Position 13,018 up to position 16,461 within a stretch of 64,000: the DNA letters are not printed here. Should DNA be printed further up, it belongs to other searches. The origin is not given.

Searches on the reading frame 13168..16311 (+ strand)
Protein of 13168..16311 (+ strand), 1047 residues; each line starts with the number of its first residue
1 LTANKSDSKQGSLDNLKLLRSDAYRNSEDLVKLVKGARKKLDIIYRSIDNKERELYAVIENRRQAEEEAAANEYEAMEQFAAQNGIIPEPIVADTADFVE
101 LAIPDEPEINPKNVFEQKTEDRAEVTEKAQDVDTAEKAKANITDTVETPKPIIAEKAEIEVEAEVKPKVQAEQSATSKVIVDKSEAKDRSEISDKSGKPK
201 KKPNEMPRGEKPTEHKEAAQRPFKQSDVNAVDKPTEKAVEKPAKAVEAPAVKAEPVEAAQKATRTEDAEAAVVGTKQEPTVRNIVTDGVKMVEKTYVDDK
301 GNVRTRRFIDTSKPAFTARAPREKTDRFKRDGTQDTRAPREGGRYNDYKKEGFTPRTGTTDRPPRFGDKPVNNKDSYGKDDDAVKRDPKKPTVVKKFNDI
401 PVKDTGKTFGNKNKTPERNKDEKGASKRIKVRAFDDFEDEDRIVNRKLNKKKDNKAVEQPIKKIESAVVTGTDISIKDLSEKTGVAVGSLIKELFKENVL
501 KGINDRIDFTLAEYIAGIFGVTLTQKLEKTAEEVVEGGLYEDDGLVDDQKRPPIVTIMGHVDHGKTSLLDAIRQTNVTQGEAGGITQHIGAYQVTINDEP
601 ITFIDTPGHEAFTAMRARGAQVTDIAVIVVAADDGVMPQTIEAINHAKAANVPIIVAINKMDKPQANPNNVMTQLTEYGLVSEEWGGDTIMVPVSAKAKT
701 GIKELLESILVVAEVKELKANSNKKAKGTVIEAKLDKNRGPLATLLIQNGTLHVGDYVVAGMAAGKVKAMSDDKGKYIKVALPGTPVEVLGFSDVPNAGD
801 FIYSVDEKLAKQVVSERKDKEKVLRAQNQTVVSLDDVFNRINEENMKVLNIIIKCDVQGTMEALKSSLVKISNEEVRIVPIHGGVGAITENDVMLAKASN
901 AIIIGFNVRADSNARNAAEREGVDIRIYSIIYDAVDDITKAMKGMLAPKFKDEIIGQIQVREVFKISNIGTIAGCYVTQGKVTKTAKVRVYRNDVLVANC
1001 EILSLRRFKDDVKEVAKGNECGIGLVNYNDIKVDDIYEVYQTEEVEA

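Call 45: search_protein_families(library=pfam, proteins=[window:13168-16311:+], max_evalue=0.0001)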
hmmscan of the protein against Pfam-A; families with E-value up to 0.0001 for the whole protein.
window:13168-16311:+ (1047 aa): 8 families
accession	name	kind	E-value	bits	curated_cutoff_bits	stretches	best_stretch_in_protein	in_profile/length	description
PF11987.13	IF-2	-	2.3e-43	147.3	27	1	826-939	4-117/117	Translation-initiation factor 2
PF00009.33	GTP_EFTU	-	5.3e-39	134.2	26.5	1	554-710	5-183/188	Elongation factor Tu GTP binding domain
PF22042.2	EF-G_D2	-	2.2e-27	95.4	27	1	725-804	1-83/84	Elongation factor G domain 2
PF01926.29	MMR_HSR1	-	1.7e-11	44.7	21.9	1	555-660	2-113/113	50S ribosome-binding GTPase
PF03144.31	GTP_EFTU_D2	-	3.9e-08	34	30.3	1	970-1032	1-67/73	Elongation factor Tu domain 2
PF02421.24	FeoB_N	-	3.7e-06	27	27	1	555-709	3-156/156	Ferrous iron transport protein B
PF04760.21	IF2_N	-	1.6e-05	25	25.3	1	473-521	3-52/53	Translation initiation factor IF-2, N-terminal region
PF00071.28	Ras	-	5.2e-05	23.3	21.6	1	556-710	3-157/162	Ras family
